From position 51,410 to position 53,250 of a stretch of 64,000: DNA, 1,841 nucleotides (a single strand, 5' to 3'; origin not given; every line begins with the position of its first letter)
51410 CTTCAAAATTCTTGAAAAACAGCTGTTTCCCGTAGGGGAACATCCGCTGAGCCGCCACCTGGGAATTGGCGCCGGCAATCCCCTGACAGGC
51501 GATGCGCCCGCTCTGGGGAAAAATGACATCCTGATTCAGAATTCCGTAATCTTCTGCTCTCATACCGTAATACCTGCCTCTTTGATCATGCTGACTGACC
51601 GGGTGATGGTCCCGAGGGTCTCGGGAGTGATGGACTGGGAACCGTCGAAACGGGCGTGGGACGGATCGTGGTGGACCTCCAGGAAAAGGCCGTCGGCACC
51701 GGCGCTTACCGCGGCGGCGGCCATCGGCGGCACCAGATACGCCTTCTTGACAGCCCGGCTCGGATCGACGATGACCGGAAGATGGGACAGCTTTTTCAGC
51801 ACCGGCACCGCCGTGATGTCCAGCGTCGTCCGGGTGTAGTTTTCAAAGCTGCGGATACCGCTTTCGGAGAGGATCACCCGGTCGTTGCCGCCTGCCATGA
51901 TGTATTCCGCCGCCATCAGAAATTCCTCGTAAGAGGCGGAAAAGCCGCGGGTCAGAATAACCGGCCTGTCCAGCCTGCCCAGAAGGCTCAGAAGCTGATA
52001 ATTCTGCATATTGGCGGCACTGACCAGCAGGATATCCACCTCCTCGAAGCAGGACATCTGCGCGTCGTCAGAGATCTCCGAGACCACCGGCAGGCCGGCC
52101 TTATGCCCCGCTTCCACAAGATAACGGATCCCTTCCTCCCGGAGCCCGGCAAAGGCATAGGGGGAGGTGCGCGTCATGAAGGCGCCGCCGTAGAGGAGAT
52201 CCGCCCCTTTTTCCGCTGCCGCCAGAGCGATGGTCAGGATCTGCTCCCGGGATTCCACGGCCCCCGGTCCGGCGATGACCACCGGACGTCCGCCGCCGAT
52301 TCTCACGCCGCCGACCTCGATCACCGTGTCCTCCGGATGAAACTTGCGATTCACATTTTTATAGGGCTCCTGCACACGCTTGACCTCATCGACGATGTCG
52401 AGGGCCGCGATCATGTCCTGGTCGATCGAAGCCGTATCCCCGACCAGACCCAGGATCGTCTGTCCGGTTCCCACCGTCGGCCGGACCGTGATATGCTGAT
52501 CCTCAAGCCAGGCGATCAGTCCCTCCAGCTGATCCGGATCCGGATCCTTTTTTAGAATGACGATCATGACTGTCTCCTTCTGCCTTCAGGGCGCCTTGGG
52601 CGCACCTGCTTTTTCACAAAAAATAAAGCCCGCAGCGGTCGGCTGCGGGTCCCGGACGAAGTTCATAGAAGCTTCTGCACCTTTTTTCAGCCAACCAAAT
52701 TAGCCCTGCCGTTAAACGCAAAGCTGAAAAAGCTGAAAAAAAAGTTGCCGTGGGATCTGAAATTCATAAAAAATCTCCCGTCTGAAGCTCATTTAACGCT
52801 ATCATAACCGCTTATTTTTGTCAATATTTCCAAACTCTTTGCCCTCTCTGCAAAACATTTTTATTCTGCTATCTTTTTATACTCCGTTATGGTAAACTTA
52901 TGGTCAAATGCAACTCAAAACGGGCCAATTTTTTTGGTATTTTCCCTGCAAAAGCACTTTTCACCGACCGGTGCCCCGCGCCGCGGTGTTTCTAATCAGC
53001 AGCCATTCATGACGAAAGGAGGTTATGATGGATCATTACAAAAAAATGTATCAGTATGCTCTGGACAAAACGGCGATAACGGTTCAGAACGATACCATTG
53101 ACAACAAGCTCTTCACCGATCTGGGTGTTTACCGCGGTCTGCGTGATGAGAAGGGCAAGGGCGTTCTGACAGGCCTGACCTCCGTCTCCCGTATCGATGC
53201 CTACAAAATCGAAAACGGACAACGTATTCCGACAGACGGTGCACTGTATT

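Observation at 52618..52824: Classical Phe-codon leader-peptide attenuator upstream of aroF-pheA in a Bacillota genome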

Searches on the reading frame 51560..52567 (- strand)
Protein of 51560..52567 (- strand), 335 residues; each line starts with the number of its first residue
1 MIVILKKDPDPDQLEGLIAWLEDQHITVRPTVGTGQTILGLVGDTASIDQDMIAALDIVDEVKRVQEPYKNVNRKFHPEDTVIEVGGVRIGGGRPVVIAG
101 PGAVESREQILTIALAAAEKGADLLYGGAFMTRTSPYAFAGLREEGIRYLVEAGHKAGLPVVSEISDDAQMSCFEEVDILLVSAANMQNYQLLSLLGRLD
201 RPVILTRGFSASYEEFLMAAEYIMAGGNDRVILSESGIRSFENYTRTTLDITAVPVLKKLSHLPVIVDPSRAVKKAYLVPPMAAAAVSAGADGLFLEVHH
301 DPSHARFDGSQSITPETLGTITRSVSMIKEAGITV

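Call 6: search_protein_families(library=ncbifam, proteins=[window:51560-52567:-])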
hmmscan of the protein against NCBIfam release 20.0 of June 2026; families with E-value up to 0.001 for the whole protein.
window:51560-52567:- (335 aa): 8 families
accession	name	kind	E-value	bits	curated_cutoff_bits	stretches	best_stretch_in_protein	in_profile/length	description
NF006421.0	PRK08673.1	subfamily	2.2e-115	385.5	335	1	1-331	1-332/338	3-deoxy-7-phosphoheptulonate synthase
TIGR01361.1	DAHP_synth_Bsub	equivalog_domain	2.2e-91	305.9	267.75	1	72-325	3-257/260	3-deoxy-7-phosphoheptulonate synthase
NF009933.0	PRK13396.1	subfamily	1.4e-89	300.6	486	1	1-330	1-339/352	3-deoxy-7-phosphoheptulonate synthase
NF041229.1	BagF_FevY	exception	4.4e-84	282.6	700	1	30-320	26-317/340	phospho-2-dehydro-3-deoxyheptonate aldolase BagF/FevY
NF009239.0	PRK12595.1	equivalog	3.1e-79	266.5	279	1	71-323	95-348/360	bifunctional 3-deoxy-7-phosphoheptulonate synthase/chorismate mutase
NF003543.0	PRK05198.1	equivalog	1.5e-22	79.9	242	1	84-330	6-269/273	3-deoxy-8-phosphooctulonate synthase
TIGR01362.1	KDO8P_synth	equivalog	5.9e-22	78.1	314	1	96-329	4-253/258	3-deoxy-8-phosphooctulonate synthase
NF009109.0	PRK12457.1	equivalog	6.1e-13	48.7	457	1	137-328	65-268/281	3-deoxy-8-phosphooctulonate synthase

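Call 8: find_related_loci(query=window:51560-52567:-, collection=genome_contigs, flank=3000)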
Query window:51560-52567:- (335 aa) in genome_contigs; peptide patterns used: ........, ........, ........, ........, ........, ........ (x = any residue, [..] = any of these).
600 stretches matched a pattern (row limit reached: there are more); 594 encode a relative of the query (tblastn E <= 1e-3); the best 80 are kept; 80 distinct loci.
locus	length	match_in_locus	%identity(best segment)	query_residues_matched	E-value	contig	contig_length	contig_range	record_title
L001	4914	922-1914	59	1-331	2e-135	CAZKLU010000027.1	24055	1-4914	MAG TPA_asm: uncultured Oscillospiraceae bacterium isolate SRP222994_co1_565 genome assembly, contig: NODE_4164_length_2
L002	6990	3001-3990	59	1-330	6e-135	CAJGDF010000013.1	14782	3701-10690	MAG: uncultured Clostridia bacterium isolate MAG48 genome assembly, contig: k141_5491019_length_14782_cov_17.7491, whole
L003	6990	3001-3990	59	1-330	3e-134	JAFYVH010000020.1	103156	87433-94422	MAG: Clostridia bacterium isolate RGIG7454 Water_buffalos_Colon-1__c877112, whole genome shotgun sequence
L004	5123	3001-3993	60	1-331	9e-131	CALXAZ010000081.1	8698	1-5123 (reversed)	MAG: uncultured Clostridia bacterium isolate E0_DM__bin168 genome assembly, contig: E0_DM__k127_2520214, whole genome sh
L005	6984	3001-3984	59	1-328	8e-128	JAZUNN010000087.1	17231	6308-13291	MAG: Acutalibacteraceae bacterium isolate T1900044885_TS20190351.MAGScoT_cleanbin_000025 SGB_3224_k141_1503809, whole ge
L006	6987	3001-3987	62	1-329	1e-127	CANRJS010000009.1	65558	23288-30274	MAG: uncultured Clostridia bacterium isolate Lapin-022__bin13 genome assembly, contig: Lapin-022__NODE_407_length_65558_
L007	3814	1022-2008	56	1-329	2e-130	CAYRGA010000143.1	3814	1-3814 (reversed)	MAG TPA_asm: uncultured Oscillospiraceae bacterium isolate SRP350583_co1_45 genome assembly, contig: NODE_34949_length_3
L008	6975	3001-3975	62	1-325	2e-127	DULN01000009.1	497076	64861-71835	MAG TPA_asm: Clostridiales bacterium isolate AS04akNAM_119 43986_AS04, whole genome shotgun sequence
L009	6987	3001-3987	57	1-329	3e-127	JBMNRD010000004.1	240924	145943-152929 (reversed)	MAG: Lachnospiraceae bacterium isolate SBF912SR4HQ0020 scaffold_55_c1, whole genome shotgun sequence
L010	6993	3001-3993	58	1-331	2e-125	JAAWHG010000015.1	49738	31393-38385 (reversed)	MAG: Oscillospiraceae bacterium isolate ABMPRH_152_1 SL341417_scaffold_1801, whole genome shotgun sequence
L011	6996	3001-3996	57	1-329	5e-124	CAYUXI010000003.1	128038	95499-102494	MAG TPA_asm: uncultured Oscillospiraceae bacterium isolate binchicken_co370_216 genome assembly, contig: NODE_184_length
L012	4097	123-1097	60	1-325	5e-124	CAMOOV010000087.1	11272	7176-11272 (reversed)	MAG: uncultured Ruminococcus sp. isolate SRR873602_bin.6_metaWRAP_v1.3_MAG genome assembly, contig: NODE_13820_length_11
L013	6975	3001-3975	57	1-325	3e-123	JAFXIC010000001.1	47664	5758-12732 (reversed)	MAG: Oscillospiraceae bacterium isolate RGIG6435 Sheep_Rectum.Co__c2235, whole genome shotgun sequence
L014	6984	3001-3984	56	1-328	1e-122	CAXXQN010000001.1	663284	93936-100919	MAG: Anaerovoracaceae bacterium isolate f78f2883-c260-4f33-9859-2a80832d1289 genome assembly, contig: contig_1, whole ge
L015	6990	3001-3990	56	1-329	3e-122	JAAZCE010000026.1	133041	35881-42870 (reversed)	MAG: Clostridiales bacterium isolate AS07pgkLD_107 124207_AS07, whole genome shotgun sequence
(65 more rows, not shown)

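Call 11: find_related_loci(query=window:51560-52567:-, collection=metagenome_contigs, flank=2500)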
Query window:51560-52567:- (335 aa) in metagenome_contigs; peptide patterns used: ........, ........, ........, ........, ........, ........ (x = any residue, [..] = any of these).
600 stretches matched a pattern (row limit reached: there are more); 593 encode a relative of the query (tblastn E <= 1e-3); the best 80 are kept; 80 distinct loci.
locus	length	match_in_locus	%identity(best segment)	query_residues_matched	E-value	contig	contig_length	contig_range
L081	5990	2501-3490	59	1-330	5e-135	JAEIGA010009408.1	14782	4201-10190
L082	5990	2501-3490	58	1-330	1e-130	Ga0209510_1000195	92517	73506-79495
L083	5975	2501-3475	59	1-325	8e-130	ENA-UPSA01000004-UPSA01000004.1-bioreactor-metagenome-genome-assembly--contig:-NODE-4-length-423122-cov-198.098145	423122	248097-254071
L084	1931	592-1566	56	1-325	2e-138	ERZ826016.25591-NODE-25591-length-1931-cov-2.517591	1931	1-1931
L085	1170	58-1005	59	1-316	7e-135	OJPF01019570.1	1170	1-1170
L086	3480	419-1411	55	1-331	2e-125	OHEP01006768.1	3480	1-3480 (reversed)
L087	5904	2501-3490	57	1-330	3e-122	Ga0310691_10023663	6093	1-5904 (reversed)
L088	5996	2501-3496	55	1-331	1e-121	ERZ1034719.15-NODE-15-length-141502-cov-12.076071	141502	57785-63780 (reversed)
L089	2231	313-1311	54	1-332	1e-127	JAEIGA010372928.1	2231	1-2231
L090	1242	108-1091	54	1-328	2e-130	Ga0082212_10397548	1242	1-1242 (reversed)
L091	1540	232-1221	53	1-330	3e-129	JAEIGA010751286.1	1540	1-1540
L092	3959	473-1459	56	1-329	3e-120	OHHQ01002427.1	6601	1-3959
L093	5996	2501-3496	56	1-330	2e-119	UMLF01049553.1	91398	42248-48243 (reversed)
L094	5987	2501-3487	54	1-329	2e-119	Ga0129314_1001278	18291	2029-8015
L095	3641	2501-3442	54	1-314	2e-119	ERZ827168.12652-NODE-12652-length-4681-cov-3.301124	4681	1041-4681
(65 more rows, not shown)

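Call 12: find_encoding_contigs(protein=window:51560-52567:-, flank=3000, max_places=6)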
Protein window:51560-52567:- (335 aa): 10 contigs read that carry it; 6 places shown.
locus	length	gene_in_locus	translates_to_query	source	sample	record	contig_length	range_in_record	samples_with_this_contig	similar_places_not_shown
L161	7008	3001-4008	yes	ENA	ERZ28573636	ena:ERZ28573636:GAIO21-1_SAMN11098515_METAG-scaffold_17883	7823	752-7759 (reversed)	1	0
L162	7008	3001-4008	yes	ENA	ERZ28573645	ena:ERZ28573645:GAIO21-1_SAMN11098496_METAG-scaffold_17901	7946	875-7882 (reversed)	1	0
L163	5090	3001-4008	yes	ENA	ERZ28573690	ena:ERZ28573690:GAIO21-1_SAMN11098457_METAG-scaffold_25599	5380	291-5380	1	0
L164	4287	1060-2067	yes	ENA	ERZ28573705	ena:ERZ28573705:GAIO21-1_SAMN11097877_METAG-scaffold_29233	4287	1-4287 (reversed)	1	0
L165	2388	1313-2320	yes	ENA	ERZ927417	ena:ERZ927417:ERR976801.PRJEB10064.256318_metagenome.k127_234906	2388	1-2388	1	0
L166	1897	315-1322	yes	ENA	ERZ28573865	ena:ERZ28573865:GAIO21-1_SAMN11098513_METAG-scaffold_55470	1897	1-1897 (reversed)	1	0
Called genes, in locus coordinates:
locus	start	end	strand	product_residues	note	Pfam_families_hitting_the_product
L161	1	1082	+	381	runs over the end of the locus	?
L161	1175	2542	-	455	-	PF00285:Citrate_synt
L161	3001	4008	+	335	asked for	PF18152:DAHP_snth_FXD, PF00793:DAHP_synth_1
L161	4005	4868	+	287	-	PF00800:PDT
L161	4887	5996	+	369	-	PF01266:DAO (weak), PF01593:Amino_oxidase (weak), PF12831:FAD_oxidored, PF13450:NAD_binding_8, PF03275:GLF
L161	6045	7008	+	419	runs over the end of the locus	PF00155:Aminotran_1_2, PF01053:Cys_Met_Meta_PP (weak)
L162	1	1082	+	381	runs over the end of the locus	?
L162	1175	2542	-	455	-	PF00285:Citrate_synt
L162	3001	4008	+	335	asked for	PF18152:DAHP_snth_FXD, PF00793:DAHP_synth_1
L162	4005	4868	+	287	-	PF00800:PDT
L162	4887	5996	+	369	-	PF01266:DAO (weak), PF01593:Amino_oxidase (weak), PF12831:FAD_oxidored, PF13450:NAD_binding_8, PF03275:GLF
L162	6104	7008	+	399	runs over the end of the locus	PF00155:Aminotran_1_2, PF01053:Cys_Met_Meta_PP (faint)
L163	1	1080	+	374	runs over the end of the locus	PF04015:DUF362, PF00037:Fer4 (faint), PF12837:Fer4_6 (faint), PF13237:Fer4_10 (weak)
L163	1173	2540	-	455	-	PF00285:Citrate_synt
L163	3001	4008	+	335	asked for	PF18152:DAHP_snth_FXD, PF00793:DAHP_synth_1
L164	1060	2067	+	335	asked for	PF18152:DAHP_snth_FXD, PF00793:DAHP_synth_1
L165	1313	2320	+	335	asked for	PF18152:DAHP_snth_FXD, PF00793:DAHP_synth_1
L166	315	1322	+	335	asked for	PF18152:DAHP_snth_FXD, PF00793:DAHP_synth_1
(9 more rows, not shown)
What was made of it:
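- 50700..51563 (-): pheA: prephenate dehydratase. Its start overlaps the end of aroF by 4 nt. Pfam PDT (call 12).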

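Call 13: find_homologous_proteins(query=window:51560-52567:-, max_evalue=1e-60)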
Query window:51560-52567:- (335 aa): 7991 proteins with E <= 1e-60 among 8000 candidates; the best 120 are listed.
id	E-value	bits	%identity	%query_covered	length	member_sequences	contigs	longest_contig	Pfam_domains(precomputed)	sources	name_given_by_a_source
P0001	1.0e-213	726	100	100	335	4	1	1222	PF18152.7,PF00793.27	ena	-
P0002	3.3e-155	534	73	98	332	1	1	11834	PF18152.7,PF00793.27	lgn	-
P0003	2.8e-135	469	65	99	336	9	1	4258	PF18152.7,PF00793.27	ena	-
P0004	5.4e-135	468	65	99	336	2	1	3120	PF18152.7,PF00793.27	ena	-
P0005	3.1e-132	459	63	99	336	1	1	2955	PF18152.7,PF00793.27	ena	-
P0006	3.1e-132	459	63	99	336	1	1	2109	PF18152.7,PF00793.27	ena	-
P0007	6.2e-131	455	61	98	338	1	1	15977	PF18152.7,PF00793.27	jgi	jgi:3-deoxy-7-phosphoheptulonate synthase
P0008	5.3e-130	451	63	99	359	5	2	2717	PF18152.7,PF00793.27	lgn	-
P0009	6.2e-130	451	61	99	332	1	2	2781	PF03102.21,PF18152.7,PF00793.27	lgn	-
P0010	2.7e-129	449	63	99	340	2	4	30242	PF03102.21,PF18152.7,PF00793.27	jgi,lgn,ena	jgi:3-deoxy-7-phosphoheptulonate synthase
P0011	4.8e-129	448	60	98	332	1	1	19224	PF18152.7,PF00793.27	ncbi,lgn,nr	ncbi:MAG: 3-deoxy-7-phosphoheptulonate synthase [Lachnospiraceae bacterium]|nr:3-deoxy-7-phosphohept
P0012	1.2e-128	447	62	99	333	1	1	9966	PF18152.7,PF00793.27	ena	-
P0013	4.8e-128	445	62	98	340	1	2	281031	PF03102.21,PF18152.7,PF00793.27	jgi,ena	-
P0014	1.7e-127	443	61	98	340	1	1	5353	PF03102.21,PF18152.7,PF00793.27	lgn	-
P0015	5.1e-127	442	60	99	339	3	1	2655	PF18152.7,PF00793.27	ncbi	-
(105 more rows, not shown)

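Call 14: find_encoding_contigs(protein=P0002, flank=3000, max_places=3)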
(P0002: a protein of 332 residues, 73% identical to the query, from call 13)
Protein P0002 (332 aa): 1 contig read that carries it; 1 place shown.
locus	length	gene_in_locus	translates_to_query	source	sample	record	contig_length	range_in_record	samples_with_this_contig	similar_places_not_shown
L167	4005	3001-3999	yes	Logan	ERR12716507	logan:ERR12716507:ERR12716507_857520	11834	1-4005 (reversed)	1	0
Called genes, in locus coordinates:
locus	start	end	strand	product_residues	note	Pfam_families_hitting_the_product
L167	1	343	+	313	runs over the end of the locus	PF02558:ApbA, PF08546:ApbA_C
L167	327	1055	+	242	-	-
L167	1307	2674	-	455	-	PF00285:Citrate_synt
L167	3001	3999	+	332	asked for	PF18152:DAHP_snth_FXD, PF00793:DAHP_synth_1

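Call 15: find_encoding_contigs(protein=P0003, flank=3000, max_places=3)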
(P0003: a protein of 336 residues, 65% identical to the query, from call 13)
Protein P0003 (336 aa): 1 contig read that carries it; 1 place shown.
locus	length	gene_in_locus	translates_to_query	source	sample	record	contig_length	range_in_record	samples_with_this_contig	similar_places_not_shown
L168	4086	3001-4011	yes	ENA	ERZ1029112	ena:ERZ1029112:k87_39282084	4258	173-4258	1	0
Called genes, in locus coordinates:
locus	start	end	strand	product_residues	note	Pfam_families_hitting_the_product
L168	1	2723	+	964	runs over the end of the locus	?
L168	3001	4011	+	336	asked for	PF18152:DAHP_snth_FXD, PF00793:DAHP_synth_1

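Call 16: find_encoding_contigs(protein=P0005, flank=3000, max_places=3)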
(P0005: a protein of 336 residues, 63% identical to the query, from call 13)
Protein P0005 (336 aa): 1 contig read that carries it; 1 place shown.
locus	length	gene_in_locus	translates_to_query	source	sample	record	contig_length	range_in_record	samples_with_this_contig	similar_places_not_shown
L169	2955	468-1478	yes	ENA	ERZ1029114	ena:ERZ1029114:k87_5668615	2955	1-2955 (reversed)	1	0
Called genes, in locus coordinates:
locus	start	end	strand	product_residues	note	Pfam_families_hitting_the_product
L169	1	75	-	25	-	?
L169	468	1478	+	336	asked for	PF18152:DAHP_snth_FXD, PF00793:DAHP_synth_1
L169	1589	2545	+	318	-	PF00800:PDT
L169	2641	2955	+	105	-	?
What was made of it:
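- Tried and rejected: Closer ones (73, 65 and 63%) had to be fetched through the protein database (calls 13-16), and two of those contigs end before the gene downstream of aroF.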

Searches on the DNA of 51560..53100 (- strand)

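Call 3: search_rna_families(source=window, start=52300, end=53100, threshold=evalue, max_evalue=10, show_alignments=3)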
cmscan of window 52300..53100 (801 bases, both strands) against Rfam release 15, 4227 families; matches with E-value up to 10: 6.
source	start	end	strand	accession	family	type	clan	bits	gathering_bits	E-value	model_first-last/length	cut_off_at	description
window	52679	52748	-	RF01180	snoR110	Gene; snRNA; snoRNA; HACA-box;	-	20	44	1.6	1-89/89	no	Small nucleolar RNA snoR110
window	52445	52510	-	RF00776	mir-540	Gene; miRNA;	-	17.2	80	4.4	1-67/67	no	mir-540 microRNA precursor family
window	52438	52513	-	RF04020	mir-4859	Gene; miRNA;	-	16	100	6.2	1-80/80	no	mir-4859 microRNA precursor family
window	52677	52727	-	RF02929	algC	Cis-reg;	-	15.4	33.8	5.3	1-52/52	no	algC RNA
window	52574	52628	-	RF03156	L31-Firmicutes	Cis-reg; leader;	CL00118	13.6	33.3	5.8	1-32/32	no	L31-Firmicutes ribosomal protein leader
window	52521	52629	-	RF02175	SMAD5-AS1_3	Gene; lncRNA;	-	12.3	60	4.2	1-125/125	no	SMAD5 antisense RNA 1 conserved region 3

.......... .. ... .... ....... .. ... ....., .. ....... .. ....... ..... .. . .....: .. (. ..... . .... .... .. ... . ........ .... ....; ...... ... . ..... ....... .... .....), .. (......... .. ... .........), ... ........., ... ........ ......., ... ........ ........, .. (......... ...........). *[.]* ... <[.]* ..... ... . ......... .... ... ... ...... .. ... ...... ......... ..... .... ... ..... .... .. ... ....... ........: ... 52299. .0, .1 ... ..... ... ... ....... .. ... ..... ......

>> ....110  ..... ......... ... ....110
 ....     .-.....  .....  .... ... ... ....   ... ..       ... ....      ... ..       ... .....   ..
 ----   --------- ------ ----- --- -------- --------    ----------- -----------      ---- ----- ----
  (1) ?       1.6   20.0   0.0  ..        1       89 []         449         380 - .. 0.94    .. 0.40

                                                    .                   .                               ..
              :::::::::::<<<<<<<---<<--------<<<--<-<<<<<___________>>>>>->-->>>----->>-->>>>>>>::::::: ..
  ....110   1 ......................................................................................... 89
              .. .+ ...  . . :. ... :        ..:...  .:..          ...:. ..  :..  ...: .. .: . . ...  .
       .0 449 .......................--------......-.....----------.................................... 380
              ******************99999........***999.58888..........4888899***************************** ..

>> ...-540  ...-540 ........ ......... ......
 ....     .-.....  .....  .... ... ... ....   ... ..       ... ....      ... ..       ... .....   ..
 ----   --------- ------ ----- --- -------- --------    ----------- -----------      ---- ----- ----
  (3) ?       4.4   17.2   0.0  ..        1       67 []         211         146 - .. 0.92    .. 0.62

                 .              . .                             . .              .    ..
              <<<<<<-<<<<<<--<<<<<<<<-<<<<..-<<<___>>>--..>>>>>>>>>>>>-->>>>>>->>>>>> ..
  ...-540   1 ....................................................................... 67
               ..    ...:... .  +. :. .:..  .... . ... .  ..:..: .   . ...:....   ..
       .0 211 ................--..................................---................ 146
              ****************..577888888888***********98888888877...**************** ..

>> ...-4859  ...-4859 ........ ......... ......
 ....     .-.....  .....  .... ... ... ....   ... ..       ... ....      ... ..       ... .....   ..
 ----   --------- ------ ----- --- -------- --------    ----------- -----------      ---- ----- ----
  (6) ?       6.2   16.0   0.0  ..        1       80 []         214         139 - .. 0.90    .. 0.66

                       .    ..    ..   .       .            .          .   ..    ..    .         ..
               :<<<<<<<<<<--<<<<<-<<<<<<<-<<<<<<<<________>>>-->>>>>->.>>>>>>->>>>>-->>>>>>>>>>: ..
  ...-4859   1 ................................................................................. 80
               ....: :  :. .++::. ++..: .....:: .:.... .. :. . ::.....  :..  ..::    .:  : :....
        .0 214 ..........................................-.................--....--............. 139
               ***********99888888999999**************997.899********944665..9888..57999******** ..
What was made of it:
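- On Proteobacterial Phe leader (pheL; Rfam Phe_leader): No leader family appears among the matches at E <= 10 in 52300-53100 (call 3).
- No T-box or any other Rfam family matches at E <= 10 in 52300-53100 (call 3).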

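Call 31: search_rna_families(sources=[L004, L069, L019, L044, L023, L040, L096, L167, L169, L150], threshold=evalue, max_evalue=0.1)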
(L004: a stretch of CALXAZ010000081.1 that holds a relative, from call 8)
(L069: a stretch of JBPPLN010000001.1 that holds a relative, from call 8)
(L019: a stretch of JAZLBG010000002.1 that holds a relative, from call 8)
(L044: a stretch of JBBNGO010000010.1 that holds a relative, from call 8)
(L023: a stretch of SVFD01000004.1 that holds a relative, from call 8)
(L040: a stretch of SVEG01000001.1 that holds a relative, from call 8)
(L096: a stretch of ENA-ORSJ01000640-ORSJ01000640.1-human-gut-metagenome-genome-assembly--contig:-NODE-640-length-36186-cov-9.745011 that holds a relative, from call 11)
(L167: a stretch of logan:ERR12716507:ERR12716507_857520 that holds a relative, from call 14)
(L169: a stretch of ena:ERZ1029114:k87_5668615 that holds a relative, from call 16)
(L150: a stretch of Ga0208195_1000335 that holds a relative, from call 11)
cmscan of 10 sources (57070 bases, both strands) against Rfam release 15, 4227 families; matches with E-value up to 0.1: 0.
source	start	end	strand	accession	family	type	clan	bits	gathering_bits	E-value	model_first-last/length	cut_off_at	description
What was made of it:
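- No known riboswitch or protein-binding leader family matches (calls 3, 31). Nothing matches at E <= 0.1 in 10 typical family loci (call 31).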

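Call 32: search_rna_families(sources=[L009, L031, L109, L041, L024, L020, L047, L062, L057, L076, L054, L070, L036, L018, L050, L051, L124, L028, L010, L017], threshold=gathering)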
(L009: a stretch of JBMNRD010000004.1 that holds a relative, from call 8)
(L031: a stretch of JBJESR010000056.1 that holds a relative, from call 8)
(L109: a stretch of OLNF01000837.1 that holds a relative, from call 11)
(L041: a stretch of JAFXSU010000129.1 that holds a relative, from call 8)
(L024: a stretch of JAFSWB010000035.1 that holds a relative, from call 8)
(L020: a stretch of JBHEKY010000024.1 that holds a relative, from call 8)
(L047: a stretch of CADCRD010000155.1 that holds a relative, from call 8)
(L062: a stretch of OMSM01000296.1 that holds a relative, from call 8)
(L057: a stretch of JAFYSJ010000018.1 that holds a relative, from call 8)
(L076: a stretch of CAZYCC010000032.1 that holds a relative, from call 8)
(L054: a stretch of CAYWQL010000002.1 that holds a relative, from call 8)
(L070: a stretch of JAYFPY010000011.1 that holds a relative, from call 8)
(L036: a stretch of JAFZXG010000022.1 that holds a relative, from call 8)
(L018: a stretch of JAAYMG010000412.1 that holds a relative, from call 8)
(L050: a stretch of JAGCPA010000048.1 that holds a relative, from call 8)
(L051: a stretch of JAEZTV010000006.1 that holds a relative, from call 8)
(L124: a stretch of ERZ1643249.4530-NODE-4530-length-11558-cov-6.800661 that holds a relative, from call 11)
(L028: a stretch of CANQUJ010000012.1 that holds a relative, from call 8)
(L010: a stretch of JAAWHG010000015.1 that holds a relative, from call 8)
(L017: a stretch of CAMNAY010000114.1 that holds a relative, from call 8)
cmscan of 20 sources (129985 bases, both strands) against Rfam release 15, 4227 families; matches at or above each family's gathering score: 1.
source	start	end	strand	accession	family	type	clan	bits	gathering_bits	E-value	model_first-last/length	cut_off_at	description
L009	5411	5602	+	RF01854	Bacteria_large_SRP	Gene;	CL00003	110.3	60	6.2e-16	1-256/256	no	Bacterial large signal recognition particle RNA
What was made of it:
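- No T-box reaches gathering score in 20 further aroF loci (call 32).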
